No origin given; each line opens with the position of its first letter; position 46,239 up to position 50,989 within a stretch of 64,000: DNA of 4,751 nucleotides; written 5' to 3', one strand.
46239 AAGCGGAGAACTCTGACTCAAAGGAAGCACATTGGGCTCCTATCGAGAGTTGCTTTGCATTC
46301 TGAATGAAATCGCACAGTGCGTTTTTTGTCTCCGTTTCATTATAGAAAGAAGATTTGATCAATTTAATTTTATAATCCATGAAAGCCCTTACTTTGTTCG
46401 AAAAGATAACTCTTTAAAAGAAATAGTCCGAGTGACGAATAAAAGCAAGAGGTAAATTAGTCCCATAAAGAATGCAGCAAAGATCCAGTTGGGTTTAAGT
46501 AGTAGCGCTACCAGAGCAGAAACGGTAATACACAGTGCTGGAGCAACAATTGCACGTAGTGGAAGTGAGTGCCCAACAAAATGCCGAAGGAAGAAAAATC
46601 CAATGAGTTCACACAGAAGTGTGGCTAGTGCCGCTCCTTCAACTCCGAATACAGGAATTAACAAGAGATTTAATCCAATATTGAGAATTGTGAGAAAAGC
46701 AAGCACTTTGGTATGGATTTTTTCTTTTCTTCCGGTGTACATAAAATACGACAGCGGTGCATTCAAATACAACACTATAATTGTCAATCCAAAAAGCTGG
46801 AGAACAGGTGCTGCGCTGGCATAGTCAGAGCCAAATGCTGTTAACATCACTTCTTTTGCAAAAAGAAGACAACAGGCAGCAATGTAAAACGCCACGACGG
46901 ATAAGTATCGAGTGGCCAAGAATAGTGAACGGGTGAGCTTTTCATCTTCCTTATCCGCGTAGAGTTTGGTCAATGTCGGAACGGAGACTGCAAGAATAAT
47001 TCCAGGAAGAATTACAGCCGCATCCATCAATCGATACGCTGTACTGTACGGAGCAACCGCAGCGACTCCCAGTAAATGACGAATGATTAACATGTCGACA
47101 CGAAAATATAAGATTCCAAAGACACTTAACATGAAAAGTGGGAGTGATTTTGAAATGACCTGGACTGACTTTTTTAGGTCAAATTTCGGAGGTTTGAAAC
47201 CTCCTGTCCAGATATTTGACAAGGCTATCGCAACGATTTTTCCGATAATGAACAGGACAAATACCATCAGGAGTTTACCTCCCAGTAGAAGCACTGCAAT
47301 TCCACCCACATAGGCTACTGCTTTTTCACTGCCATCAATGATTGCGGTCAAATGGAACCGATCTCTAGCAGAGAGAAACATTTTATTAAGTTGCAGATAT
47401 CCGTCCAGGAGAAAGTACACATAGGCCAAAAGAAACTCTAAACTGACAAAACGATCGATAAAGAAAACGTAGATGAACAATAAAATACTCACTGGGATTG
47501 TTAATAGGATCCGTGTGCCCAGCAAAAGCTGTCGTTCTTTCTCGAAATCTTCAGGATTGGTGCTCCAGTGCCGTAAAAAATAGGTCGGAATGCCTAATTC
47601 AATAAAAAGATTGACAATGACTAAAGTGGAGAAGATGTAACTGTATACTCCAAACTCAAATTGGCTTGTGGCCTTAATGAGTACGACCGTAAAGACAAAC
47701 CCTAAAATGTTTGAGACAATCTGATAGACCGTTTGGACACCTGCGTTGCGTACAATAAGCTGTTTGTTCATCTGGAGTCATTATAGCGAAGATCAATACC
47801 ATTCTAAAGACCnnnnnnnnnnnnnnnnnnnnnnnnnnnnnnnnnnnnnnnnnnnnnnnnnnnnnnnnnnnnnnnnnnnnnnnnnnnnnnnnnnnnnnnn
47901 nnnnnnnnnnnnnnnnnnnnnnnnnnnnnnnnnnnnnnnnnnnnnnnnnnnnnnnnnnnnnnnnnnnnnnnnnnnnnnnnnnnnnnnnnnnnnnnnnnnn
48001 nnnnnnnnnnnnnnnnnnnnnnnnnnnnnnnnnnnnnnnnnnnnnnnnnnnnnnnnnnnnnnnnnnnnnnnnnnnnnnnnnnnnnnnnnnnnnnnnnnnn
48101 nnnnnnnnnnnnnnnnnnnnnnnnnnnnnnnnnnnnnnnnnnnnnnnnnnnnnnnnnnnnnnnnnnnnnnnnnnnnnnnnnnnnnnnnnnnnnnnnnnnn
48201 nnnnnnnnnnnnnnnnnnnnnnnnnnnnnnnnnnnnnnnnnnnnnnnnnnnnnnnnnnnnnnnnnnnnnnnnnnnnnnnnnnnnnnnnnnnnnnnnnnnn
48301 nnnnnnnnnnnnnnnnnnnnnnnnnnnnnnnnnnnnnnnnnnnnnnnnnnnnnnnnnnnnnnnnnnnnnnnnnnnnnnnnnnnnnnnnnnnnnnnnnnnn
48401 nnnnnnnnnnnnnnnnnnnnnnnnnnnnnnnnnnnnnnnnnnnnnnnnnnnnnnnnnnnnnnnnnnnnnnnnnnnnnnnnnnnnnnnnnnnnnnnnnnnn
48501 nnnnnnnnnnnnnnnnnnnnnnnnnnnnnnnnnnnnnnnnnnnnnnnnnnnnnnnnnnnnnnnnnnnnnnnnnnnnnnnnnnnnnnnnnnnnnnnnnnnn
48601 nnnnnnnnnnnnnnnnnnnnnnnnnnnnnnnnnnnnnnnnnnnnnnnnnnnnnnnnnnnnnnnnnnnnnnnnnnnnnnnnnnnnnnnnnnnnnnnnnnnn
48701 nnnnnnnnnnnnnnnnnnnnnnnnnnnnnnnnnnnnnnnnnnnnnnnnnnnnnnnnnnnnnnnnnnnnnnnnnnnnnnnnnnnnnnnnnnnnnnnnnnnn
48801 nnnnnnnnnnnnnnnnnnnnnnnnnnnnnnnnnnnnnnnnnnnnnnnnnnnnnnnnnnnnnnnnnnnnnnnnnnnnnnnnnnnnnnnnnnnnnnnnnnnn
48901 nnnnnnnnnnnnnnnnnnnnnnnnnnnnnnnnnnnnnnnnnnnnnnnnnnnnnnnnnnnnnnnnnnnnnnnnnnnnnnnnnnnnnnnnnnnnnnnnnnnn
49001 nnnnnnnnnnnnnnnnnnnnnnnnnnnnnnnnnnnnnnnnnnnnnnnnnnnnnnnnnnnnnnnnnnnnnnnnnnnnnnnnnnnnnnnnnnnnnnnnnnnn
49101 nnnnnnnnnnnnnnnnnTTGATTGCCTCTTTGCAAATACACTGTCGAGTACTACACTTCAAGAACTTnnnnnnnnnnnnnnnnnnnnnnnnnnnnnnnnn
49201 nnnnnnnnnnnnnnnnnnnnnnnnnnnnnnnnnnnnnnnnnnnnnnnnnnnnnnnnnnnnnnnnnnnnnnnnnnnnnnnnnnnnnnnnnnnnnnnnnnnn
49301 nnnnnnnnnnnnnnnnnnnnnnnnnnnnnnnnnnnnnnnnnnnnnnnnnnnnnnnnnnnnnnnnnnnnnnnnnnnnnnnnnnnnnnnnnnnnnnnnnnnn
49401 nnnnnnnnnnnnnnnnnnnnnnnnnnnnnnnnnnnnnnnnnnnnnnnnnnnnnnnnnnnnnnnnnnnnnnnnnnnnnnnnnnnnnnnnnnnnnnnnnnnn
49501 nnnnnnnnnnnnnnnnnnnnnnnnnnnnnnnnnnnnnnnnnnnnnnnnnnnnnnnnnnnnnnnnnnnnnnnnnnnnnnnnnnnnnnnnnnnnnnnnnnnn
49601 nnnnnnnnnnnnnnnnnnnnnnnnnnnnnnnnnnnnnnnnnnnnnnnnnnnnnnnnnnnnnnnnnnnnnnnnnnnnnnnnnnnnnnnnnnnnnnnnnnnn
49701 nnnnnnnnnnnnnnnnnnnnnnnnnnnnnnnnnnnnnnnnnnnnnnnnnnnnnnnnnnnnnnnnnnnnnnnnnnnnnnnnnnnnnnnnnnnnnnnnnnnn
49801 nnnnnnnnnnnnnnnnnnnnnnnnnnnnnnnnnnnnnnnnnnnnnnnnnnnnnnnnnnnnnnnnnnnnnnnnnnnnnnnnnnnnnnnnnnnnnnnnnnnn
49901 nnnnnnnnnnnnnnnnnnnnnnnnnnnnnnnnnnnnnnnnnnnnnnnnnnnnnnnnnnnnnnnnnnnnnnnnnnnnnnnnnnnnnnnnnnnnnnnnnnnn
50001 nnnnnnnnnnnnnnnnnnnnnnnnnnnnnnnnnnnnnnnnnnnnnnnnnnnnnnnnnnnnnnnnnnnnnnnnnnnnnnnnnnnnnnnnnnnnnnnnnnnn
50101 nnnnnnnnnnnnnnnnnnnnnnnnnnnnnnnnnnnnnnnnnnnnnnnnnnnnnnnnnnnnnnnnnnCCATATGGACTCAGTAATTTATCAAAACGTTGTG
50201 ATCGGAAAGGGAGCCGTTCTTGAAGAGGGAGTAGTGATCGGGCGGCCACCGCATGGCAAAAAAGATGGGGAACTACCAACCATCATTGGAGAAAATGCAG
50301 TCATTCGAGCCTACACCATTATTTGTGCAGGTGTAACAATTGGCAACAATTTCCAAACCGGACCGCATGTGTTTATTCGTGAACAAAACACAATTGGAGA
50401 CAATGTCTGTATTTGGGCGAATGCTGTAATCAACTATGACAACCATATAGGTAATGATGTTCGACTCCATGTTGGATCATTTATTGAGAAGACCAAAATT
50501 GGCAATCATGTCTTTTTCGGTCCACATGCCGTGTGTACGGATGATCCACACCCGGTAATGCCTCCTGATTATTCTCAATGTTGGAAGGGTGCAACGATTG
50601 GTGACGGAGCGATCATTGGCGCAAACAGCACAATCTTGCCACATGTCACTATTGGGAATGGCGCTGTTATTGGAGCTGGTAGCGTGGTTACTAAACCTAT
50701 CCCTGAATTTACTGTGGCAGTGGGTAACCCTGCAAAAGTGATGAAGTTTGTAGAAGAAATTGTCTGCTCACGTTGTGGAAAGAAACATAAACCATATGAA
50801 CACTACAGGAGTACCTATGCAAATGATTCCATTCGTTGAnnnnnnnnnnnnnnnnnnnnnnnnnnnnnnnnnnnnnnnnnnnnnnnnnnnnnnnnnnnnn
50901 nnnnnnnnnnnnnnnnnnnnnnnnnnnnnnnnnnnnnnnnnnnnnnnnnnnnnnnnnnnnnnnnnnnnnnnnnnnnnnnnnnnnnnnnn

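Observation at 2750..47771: Two Wzx flippases are present but no recognisable priming phosphoglycosyltransferase, Wzy polymerase or Wzz. These components may hide among the unassigned membrane proteins or lie outside the window.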

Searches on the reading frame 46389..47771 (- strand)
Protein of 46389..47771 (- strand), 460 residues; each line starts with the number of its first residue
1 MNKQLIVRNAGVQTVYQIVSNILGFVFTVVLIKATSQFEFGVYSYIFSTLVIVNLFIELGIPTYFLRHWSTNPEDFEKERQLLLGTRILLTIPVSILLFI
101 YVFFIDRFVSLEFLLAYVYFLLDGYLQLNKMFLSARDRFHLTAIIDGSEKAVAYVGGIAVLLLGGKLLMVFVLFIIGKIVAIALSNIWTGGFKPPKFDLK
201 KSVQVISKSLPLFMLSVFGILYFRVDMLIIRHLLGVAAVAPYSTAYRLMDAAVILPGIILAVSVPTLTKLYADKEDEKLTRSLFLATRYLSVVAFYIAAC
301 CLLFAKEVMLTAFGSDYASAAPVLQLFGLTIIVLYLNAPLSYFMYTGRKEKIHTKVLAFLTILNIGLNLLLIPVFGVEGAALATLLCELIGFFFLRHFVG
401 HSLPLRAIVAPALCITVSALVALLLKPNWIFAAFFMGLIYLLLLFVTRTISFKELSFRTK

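Call 3: search_protein_families(library=pfam, proteins=[window:46389-47771:-], max_evalue=0.01)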
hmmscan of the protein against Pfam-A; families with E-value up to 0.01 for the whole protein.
window:46389-47771:- (460 aa): 3 families
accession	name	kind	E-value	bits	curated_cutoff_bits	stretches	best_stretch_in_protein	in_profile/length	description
PF01943.22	Polysacc_synt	-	7.3e-23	81.8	28.2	1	6-270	1-273/274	Polysaccharide biosynthesis protein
PF13440.11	Polysacc_synt_3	-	8.1e-13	48.7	23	1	39-321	10-292/293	Polysaccharide biosynthesis protein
PF03023.19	MurJ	-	3.8e-10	39.4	27.4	1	160-448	161-437/451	Lipid II flippase MurJ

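Call 69: search_protein_families(library=ncbifam, proteins=[window:46389-47771:-], max_evalue=0.001)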
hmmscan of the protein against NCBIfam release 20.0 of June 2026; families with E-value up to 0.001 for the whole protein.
window:46389-47771:- (460 aa): 2 families
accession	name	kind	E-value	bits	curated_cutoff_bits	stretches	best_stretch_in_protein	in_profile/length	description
NF007773.0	PRK10459.1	equivalog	7.5e-05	21.9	273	1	13-412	14-422/492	MOP flippase family protein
NF041871.1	Wzx_EPS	equivalog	0.00088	18.1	800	0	23-409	19-417/492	exopolysaccharide biosynthesis flippase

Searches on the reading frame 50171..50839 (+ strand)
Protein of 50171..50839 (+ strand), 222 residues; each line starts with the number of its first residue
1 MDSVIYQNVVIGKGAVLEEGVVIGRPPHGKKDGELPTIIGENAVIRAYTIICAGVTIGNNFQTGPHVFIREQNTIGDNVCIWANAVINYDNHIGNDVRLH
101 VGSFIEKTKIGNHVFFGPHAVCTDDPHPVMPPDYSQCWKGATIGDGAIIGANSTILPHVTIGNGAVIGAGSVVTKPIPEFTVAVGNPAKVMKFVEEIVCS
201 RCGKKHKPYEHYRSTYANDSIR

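Call 7: search_protein_families(library=pfam, proteins=[window:50171-50839:+], max_evalue=0.01)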
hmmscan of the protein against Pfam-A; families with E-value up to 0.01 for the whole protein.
window:50171-50839:+ (222 aa): 5 families
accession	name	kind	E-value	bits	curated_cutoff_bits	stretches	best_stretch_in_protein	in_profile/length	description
PF00132.30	Hexapep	-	2.5e-31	106.5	27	5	140-175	1-36/36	Bacterial transferase hexapeptide (six repeats)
PF14602.12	Hexapep_2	-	7.1e-13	48.5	27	1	142-175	3-34/34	Hexapeptide repeat of succinyl-transferase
PF25084.1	LbH_EIF2B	-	1.3e-10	41.7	54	1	37-112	28-101/105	EIF2B subunit epsilon LbH domain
PF25087.1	GMPPB_C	-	3.1e-05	24.1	39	0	52-108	8-63/110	GMPPB C-terminal domain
PF25247.1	LbH_GLGC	-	0.0012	19.2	27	0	38-110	33-110/135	GLGC left-handed parallel beta-helix domain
